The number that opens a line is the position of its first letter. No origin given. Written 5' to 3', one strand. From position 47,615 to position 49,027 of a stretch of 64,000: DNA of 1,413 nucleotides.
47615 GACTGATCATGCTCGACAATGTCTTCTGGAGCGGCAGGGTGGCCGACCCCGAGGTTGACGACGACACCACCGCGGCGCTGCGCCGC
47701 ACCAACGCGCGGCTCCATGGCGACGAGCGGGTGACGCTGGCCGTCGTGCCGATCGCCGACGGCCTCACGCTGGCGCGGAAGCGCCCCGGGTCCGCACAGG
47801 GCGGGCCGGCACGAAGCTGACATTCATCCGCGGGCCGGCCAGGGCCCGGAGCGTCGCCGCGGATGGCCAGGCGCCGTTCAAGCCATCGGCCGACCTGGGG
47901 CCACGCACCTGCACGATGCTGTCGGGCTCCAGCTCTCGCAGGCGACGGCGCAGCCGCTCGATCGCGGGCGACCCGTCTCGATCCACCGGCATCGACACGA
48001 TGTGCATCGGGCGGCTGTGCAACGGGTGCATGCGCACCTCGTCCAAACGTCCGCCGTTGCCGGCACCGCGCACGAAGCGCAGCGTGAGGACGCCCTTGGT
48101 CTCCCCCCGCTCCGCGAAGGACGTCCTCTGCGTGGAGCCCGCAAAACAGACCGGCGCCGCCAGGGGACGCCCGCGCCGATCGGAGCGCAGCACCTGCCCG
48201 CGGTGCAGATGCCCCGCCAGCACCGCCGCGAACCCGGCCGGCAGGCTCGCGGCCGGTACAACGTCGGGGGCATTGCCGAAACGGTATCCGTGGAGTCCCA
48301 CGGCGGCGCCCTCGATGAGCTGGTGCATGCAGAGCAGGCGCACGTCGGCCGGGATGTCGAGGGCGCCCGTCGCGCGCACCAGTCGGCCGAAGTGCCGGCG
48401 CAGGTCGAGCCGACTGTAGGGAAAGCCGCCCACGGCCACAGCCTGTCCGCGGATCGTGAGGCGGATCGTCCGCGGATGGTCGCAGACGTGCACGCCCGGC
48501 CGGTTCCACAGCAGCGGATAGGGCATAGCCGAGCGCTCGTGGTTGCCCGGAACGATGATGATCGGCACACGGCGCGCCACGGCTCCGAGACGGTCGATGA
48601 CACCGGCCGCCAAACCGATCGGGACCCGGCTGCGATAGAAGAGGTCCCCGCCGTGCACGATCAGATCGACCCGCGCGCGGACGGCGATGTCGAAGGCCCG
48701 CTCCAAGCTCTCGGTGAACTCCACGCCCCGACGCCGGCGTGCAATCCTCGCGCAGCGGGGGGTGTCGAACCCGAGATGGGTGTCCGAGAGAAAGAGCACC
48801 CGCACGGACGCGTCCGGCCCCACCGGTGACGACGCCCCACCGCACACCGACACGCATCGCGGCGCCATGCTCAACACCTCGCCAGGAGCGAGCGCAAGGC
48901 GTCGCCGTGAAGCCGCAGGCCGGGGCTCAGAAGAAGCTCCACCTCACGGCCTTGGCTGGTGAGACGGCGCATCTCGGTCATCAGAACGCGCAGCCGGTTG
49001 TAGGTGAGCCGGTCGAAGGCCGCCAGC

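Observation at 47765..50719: SOS-box-like palindrome over the start codon of a DnaQ-exonuclease/GIY-YIG + SbcD-like phosphoesterase operon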

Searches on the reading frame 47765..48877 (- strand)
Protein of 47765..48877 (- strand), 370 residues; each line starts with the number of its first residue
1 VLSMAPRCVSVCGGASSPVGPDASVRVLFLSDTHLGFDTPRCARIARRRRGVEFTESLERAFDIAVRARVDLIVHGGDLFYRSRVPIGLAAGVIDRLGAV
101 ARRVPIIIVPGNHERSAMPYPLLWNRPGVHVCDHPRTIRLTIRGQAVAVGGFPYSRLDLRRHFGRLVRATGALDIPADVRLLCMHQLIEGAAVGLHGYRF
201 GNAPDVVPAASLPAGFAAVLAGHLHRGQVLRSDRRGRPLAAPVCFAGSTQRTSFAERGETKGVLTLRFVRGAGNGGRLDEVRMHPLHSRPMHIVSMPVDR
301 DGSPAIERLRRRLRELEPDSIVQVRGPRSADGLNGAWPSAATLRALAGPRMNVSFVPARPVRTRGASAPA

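Call 9: search_protein_families(library=pfam, proteins=[window:47765-48877:-], max_evalue=0.01)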
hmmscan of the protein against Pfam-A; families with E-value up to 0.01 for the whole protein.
window:47765-48877:- (370 aa): 2 families
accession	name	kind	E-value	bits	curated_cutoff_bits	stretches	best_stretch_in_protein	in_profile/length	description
PF00149.33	Metallophos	-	1.4e-12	48.9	21.5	1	26-133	2-93/191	Calcineurin-like phosphoesterase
PF12850.12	Metallophos_2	-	1.9e-06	28.4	27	1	26-256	2-142/154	Calcineurin-like phosphoesterase superfamily domain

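Call 34: search_protein_families(library=ncbifam, proteins=[window:47765-48868:-], max_evalue=0.01)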
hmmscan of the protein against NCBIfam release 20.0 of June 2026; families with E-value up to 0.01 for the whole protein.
window:47765-48868:- (367 aa): 8 families
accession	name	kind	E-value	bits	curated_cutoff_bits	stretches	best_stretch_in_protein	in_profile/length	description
NF041030.1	Mre11_Halo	equivalog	1.1e-12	47.9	550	1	22-112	2-88/361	DNA double-strand break repair protein Mre11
NF041029.1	Mre11_Pyroc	equivalog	1.1e-10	40.9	600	1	26-113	5-88/438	DNA double-strand break repair protein Mre11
NF041031.1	Mre11_Sulfo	equivalog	1.2e-08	34.6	500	1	24-224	2-192/374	DNA double-strand break repair protein Mre11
TIGR00619.1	sbcd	subfamily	9.1e-08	32.2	77.65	1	23-113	2-88/252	exonuclease subunit SbcD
NF041754.1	sbcd_Bac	equivalog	3.7e-06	26.4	750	0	203-262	203-256/390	exonuclease subunit SbcD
TIGR04123.1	P_estr_lig_assc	hypoth_equivalog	1.7e-05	24.3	150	1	23-116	22-113/207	ligase-associated DNA damage response endonuclease PdeM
NF053862.1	DS9_1_antiphage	equivalog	0.00013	21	420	1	22-111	194-288/486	anti-phage phosphoesterase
NF008460.0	PRK11340.1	equivalog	0.0017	17.8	188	1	47-113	62-125/271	phosphodiesterase YaeI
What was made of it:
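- On SbcD/Mre11 nuclease: TIGR00619 scores 32.2 against 77.65 (call 34).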

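Call 35: search_solved_structures(query=window:47765-48868:-, max_evalue=0.01)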
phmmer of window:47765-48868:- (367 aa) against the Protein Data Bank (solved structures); distinct sequences matched with E-value up to 0.01: 10.
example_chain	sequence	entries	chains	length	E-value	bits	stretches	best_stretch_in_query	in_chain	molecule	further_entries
4o24_A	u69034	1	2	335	2.1e-10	43.6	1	22-287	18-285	Exonuclease, putative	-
2q8u_A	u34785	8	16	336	2.1e-10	43.5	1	22-287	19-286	Exonuclease, putative | Nuclease SbcCD subunit D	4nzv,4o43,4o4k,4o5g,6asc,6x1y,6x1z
3qg5_C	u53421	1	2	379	6.2e-10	42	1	23-286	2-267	Mre11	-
3thn_A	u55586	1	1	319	3.9e-09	39.3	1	23-287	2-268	Exonuclease, putative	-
3tho_B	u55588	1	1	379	7.2e-09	38.5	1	23-287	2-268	Exonuclease, putative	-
4hd0_A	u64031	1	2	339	1.1e-08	37.8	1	25-114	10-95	DNA double-strand break repair protein Mre11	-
1ii7_A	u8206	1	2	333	1.4e-08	37.5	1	26-114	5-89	Mre11 nuclease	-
3dsc_A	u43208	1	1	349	1.6e-08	37.3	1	26-114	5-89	DNA double-strand break repair protein mre11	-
3dsd_A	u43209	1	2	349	2.8e-07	33.3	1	26-114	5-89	DNA double-strand break repair protein mre11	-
1s8e_A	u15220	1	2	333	1.3e-06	31.1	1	26-113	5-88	exonuclease putative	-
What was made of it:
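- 47765..48868 (-): Gene 2, 367 aa. An Mre11/SbcD-like calcineurin-type phosphoesterase with the DxH, GD and GNHE motifs present. It starts 2 nt after the stop of gene 1. Pfam Metallophos 48.9 bits (call 9); weak NCBIfam Mre11/SbcD hits (call 34); PDB hits to T. maritima SbcD/Mre11 at 2e-10 over residues 22-287 (call 35).
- On SbcD/Mre11 nuclease: Pfam Metallophos is passed (48.9 against 21.5; call 9) and PDB Mre11/SbcD hits reach 2e-10 (call 35).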

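Call 57: search_protein_families(library=padloc, proteins=[window:47765-48868:-], max_evalue=0.001)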
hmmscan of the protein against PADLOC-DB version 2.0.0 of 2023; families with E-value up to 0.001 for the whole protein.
window:47765-48868:- (367 aa): 0 families
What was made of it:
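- On Anti-phage defence system: Gene 2 and the radical SAM gene have no hit (call 57).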
